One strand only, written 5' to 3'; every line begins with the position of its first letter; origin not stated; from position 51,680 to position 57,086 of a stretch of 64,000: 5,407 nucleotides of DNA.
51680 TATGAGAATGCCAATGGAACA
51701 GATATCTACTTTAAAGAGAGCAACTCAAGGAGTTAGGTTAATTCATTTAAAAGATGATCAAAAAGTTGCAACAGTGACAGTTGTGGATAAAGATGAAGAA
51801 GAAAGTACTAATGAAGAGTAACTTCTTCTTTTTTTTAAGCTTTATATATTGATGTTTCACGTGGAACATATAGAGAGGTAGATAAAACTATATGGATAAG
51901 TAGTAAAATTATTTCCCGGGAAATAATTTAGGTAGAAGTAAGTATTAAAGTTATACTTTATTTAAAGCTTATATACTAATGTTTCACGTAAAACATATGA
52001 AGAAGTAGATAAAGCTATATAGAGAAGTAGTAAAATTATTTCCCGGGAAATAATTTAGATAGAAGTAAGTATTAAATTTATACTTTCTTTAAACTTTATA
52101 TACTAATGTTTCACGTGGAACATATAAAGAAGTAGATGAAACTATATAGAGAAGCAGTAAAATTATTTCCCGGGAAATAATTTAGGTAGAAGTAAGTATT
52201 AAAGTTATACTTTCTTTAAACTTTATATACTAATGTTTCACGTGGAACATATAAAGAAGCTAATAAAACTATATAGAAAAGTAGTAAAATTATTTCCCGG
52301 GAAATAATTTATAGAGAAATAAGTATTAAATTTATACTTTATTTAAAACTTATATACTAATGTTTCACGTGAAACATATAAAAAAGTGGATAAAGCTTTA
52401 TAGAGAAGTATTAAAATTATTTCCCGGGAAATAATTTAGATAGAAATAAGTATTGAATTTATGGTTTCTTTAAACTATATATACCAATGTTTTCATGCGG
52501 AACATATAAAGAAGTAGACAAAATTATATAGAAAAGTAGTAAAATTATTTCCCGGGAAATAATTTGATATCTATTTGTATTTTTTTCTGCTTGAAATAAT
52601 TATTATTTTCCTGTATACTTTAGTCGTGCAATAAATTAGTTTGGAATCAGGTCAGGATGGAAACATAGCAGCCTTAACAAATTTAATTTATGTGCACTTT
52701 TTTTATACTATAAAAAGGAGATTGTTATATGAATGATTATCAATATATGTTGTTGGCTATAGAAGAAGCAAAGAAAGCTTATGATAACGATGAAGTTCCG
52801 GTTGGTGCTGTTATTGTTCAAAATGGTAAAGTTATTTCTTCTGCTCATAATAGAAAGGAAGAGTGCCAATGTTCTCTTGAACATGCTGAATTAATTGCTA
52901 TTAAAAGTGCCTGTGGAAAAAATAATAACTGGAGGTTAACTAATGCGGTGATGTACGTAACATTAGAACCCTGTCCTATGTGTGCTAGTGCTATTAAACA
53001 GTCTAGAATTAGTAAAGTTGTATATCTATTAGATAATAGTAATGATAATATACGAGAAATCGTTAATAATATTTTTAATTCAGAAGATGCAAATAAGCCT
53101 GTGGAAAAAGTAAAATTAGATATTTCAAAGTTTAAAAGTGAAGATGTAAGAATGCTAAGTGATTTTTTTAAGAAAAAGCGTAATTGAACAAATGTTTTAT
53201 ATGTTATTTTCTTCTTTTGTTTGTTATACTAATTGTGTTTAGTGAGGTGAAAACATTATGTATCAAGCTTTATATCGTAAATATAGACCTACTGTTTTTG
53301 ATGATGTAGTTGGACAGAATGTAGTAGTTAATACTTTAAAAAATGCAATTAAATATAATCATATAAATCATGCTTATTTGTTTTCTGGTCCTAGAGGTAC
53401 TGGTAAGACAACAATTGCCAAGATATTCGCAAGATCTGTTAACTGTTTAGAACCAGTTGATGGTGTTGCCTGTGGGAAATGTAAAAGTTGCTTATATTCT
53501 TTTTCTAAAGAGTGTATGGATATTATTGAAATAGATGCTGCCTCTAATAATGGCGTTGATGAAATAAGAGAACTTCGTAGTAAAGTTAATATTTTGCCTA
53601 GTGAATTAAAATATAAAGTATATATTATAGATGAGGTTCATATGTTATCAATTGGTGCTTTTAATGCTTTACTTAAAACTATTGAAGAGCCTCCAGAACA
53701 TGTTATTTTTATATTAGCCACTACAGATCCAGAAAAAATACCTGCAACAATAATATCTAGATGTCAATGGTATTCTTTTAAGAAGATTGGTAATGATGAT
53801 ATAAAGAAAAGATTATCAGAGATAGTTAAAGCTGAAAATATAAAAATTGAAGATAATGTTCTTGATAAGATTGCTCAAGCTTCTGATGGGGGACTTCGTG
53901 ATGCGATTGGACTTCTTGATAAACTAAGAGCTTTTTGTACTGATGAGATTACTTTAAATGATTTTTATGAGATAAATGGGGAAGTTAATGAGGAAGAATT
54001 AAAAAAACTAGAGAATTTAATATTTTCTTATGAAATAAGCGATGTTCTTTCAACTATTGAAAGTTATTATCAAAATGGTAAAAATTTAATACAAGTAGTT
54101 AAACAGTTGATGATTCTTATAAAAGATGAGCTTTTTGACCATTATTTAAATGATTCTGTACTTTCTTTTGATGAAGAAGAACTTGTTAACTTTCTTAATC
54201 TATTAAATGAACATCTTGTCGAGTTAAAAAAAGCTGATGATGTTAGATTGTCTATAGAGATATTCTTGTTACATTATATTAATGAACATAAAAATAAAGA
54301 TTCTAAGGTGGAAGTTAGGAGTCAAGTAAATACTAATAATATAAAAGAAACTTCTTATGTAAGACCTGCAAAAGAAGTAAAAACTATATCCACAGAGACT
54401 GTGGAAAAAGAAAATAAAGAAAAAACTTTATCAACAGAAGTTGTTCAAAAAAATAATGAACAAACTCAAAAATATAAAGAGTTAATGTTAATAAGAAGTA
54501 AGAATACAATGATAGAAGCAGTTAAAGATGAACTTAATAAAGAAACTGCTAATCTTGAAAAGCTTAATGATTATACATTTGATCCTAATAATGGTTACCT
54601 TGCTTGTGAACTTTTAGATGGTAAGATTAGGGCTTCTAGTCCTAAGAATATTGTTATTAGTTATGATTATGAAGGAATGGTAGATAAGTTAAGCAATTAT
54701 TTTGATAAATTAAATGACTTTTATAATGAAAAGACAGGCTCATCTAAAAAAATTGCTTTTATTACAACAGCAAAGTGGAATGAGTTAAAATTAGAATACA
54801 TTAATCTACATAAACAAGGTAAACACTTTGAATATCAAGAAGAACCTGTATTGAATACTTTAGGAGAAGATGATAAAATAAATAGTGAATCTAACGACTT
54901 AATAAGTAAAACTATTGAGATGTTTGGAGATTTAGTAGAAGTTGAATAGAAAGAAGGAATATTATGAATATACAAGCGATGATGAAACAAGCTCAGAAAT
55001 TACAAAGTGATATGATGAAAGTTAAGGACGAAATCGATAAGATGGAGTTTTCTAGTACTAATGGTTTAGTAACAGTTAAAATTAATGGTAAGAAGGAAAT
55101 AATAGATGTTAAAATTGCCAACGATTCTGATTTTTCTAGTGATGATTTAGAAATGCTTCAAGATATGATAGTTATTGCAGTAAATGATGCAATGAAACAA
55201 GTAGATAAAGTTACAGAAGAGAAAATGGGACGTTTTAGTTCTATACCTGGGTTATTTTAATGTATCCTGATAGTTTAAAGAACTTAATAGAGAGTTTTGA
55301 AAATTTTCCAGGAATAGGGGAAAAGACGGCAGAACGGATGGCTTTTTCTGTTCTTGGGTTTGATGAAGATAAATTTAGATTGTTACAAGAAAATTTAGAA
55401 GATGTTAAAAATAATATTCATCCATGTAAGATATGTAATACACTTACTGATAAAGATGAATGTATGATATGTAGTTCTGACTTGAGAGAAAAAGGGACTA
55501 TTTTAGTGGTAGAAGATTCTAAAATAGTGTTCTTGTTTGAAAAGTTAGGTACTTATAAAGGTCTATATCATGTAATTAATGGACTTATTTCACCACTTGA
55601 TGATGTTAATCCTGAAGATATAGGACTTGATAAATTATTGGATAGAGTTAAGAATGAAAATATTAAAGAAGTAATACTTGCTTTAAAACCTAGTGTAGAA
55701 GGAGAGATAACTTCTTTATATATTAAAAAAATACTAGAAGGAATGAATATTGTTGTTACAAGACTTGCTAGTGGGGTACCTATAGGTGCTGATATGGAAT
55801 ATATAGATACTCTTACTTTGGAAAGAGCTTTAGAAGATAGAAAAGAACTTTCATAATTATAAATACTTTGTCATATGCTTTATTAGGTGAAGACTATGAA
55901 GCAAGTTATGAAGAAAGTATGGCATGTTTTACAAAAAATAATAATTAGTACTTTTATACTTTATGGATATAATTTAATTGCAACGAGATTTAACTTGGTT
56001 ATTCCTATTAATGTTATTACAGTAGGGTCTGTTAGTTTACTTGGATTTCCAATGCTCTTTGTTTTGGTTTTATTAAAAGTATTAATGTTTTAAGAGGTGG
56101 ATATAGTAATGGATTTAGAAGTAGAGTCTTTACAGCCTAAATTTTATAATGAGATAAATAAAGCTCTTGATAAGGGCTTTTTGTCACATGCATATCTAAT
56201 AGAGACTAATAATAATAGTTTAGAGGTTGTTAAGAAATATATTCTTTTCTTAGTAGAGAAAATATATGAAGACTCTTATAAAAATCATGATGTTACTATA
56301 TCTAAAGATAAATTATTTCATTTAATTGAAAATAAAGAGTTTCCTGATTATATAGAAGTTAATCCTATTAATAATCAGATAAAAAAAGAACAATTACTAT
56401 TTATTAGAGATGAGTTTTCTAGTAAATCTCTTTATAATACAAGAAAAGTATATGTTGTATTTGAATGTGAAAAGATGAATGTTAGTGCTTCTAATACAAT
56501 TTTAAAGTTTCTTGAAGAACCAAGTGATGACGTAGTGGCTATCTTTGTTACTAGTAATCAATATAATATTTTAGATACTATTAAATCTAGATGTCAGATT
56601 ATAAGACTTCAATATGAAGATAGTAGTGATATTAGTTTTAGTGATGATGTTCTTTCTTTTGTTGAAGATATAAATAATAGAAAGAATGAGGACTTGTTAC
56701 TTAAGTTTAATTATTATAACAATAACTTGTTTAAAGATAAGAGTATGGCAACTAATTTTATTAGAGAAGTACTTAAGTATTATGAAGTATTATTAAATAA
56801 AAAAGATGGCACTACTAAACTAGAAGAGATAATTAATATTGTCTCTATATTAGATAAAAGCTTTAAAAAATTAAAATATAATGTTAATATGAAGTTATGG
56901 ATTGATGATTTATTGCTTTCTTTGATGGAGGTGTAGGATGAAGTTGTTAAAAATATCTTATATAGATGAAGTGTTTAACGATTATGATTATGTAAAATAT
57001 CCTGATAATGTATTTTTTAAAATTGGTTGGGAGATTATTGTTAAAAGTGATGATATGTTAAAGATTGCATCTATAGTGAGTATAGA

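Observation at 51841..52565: Six-unit tandem array interleaving parS (Spo0J/ParB) and Noc-binding-site palindromes about 9 kb from oriC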

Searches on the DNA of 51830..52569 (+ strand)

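Call 35: search_dna_similar(query=window:51830-52569:+, collection=plasmids, mode=distant, max_rows=10)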
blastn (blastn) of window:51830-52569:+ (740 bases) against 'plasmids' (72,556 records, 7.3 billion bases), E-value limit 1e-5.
No match.

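Call 36: search_dna_similar(query=window:51830-52569:+, collection=phages, mode=distant, max_rows=10)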
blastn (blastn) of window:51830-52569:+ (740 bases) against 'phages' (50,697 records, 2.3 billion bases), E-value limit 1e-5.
No match.
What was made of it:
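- Closest known: Plasmid tandem-repeat centromeres. Different: Here there are two different sites for two paralogues, the location is chromosomal and 17-20 kb from soj-spo0J, and no plasmid or phage in the collections searched contains the unit (calls 35, 36).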

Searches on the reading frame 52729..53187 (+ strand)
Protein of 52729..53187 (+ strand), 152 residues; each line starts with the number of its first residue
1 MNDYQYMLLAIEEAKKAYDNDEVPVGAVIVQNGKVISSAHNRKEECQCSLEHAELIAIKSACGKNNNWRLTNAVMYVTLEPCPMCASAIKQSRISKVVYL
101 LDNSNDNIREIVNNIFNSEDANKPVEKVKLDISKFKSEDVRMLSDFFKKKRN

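Call 8: search_protein_families(library=ncbifam, proteins=[window:52729-53187:+])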
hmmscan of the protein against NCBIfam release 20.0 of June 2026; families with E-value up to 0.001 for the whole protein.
window:52729-53187:+ (152 aa): 5 families
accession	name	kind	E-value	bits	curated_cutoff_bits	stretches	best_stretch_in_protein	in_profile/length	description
NF008113.2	PRK10860.1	equivalog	7.6e-30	103.9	150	1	2-152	6-153/165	tRNA adenosine(34) deaminase TadA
TIGR00326.1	eubact_ribD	equivalog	2.8e-13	49.8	156.35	1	7-106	1-99/343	bifunctional diaminohydroxyphosphoribosylaminopyrimidine deaminase/5-amino-6-(5-phosphoribosylamino)uracil reductase RibD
NF041025.1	antiphage_deaminase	equivalog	2.3e-09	36.6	400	1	52-150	339-433/437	anti-phage dCTP deaminase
NF008052.0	PRK10786.1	equivalog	5.3e-07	28.7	500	1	1-108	1-107/367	bifunctional diaminohydroxyphosphoribosylaminopyrimidine deaminase/5-amino-6-(5-phosphoribosylamino)uracil reductase RibD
TIGR02571.1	ComEB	equivalog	7.9e-07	29.2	219.45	1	50-136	67-146/151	ComE operon protein 2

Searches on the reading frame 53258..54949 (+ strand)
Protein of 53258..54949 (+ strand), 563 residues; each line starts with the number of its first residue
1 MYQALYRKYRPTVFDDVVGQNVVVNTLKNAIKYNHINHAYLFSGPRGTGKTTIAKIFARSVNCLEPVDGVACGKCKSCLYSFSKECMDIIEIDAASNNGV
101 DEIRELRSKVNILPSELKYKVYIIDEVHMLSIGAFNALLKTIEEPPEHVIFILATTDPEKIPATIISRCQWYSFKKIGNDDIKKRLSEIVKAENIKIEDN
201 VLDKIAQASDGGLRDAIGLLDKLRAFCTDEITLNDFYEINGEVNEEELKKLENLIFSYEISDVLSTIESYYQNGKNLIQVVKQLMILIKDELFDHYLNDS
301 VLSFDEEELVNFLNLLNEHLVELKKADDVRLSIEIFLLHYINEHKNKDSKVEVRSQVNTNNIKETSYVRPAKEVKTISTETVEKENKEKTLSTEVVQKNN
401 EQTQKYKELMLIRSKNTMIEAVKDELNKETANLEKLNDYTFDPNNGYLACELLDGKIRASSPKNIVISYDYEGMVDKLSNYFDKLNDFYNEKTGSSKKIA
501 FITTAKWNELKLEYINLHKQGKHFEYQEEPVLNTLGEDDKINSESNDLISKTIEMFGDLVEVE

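Call 48: search_protein_families(library=ncbifam, proteins=[window:53258-54949:+], max_evalue=1e-10)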
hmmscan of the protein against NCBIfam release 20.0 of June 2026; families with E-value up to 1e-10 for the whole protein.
window:53258-54949:+ (563 aa): 67 families (the best 25 are shown)
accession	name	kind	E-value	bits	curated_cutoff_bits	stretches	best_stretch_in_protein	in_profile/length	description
NF004046.1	PRK05563.1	equivalog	8e-146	487.2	400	1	1-562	1-567/567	DNA polymerase III subunit gamma/tau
TIGR02397.1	dnaX_nterm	equivalog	3.3e-126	421.3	250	1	2-311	1-310/355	DNA polymerase III subunit gamma/tau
NF004549.0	PRK05896.1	equivalog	5.1e-118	395.5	578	1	3-470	4-480/642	DNA polymerase III subunits gamma and tau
NF011510.0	PRK14948.1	equivalog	7.8e-113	378.4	593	1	2-426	5-445/640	DNA polymerase III subunit gamma/tau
NF011512.0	PRK14950.1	equivalog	5.2e-106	356.1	593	1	2-311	3-314/585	DNA polymerase III subunits gamma and tau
NF011523.0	PRK14962.1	equivalog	5.2e-105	351.9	576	1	3-410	2-383/474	DNA polymerase III subunits gamma and tau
NF011514.0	PRK14953.1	equivalog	9.5e-105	351.3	536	1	1-431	2-443/488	DNA polymerase III subunits gamma and tau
NF011526.0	PRK14965.1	equivalog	5e-104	349.2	670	1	2-342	3-360/578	DNA polymerase III subunits gamma and tau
NF005942.0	PRK07994.1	equivalog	8.2e-103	345.6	613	1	2-423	3-441/655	DNA polymerase III subunit gamma/tau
NF011531.0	PRK14971.1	equivalog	3e-98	330.2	685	1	7-412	9-433/614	DNA polymerase III subunit gamma/tau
NF004962.0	PRK06305.1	equivalog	7.5e-98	328.7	559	1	2-430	4-430/465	DNA polymerase III subunits gamma and tau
NF011524.0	PRK14963.1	equivalog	4.3e-97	326.7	601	1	4-398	3-398/647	DNA polymerase III subunits gamma and tau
NF006280.0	PRK08451.1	equivalog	7.4e-97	325.3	572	1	3-409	2-404/535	DNA polymerase III subunit gamma/tau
NF006585.0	PRK09111.1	equivalog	5.8e-91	306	604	1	2-287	27-317/616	DNA polymerase III subunit gamma/tau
NF005173.0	PRK06647.1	equivalog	1.1e-90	305.1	623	1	6-423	7-446/568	DNA polymerase III subunits gamma and tau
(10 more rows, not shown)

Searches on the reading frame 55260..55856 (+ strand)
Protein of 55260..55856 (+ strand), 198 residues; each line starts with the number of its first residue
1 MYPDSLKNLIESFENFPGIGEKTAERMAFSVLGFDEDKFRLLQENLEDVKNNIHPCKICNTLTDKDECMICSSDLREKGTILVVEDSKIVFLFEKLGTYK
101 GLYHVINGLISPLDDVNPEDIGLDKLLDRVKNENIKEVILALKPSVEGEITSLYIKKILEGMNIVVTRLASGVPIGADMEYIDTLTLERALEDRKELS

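Call 48: search_protein_families(library=ncbifam, proteins=[window:55260-55856:+], max_evalue=1e-10)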
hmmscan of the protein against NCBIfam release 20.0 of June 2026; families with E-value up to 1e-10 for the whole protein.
window:55260-55856:+ (198 aa): 1 family
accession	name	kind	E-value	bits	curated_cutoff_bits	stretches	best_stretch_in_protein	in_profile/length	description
TIGR00615.1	recR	equivalog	1.6e-70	236.6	162.55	1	1-195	2-196/196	recombination mediator RecR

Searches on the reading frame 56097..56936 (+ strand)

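Call 48: search_protein_families(library=ncbifam, proteins=[window:56097-56936:+], max_evalue=1e-10)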
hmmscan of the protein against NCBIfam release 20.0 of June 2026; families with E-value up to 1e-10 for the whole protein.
window:56097-56936:+ (279 aa): 19 families
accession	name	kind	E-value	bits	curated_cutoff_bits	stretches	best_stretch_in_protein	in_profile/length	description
NF005972.1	PRK08058.1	equivalog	5.1e-37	127.8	340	1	8-179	5-173/328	DNA polymerase III subunit delta'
TIGR00678.1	holB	equivalog_domain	2.1e-32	112.2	180.6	1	18-179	2-160/188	DNA polymerase III subunit delta'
NF005581.0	PRK07276.1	equivalog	1.3e-29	103.8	263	1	8-176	2-165/291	DNA polymerase III subunit delta'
NF004047.0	PRK05564.1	equivalog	2.4e-19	69.5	282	1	72-180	49-158/313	DNA polymerase III subunit delta'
NF005515.0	PRK07132.1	equivalog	3e-18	66.4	204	1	18-180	8-157/301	DNA polymerase III subunit delta'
NF005638.0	PRK07399.1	subfamily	6.2e-18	64.9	230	1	92-180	104-191/317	DNA polymerase III subunit delta'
NF004488.0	PRK05818.1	equivalog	1.1e-17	64.6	218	1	77-253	49-215/261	DNA polymerase III subunit delta'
NF004310.0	PRK05707.1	equivalog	1.3e-17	64.2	280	1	75-171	64-162/328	DNA polymerase III subunit delta'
NF005362.0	PRK06871.1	equivalog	1e-16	61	456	1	15-174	10-167/327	DNA polymerase III subunit delta'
TIGR02397.1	dnaX_nterm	equivalog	1.1e-15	57.8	250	1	76-179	79-181/355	DNA polymerase III subunit gamma/tau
NF004759.0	PRK06090.1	equivalog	1e-14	54.7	457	1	17-172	12-165/319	DNA polymerase III subunit delta'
NF011510.0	PRK14948.1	equivalog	5.6e-14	51.8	593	1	117-167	125-175/640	DNA polymerase III subunit gamma/tau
NF006430.0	PRK08699.1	equivalog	9.1e-14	51.1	481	1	75-273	64-256/325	DNA polymerase III subunit delta'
NF005132.0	PRK06581.1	equivalog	5.3e-13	49.2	221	1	18-239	4-206/264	DNA polymerase III subunit delta'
NF005677.0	PRK07471.1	equivalog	6e-13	48.7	252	1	104-173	130-199/366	DNA polymerase III subunit delta'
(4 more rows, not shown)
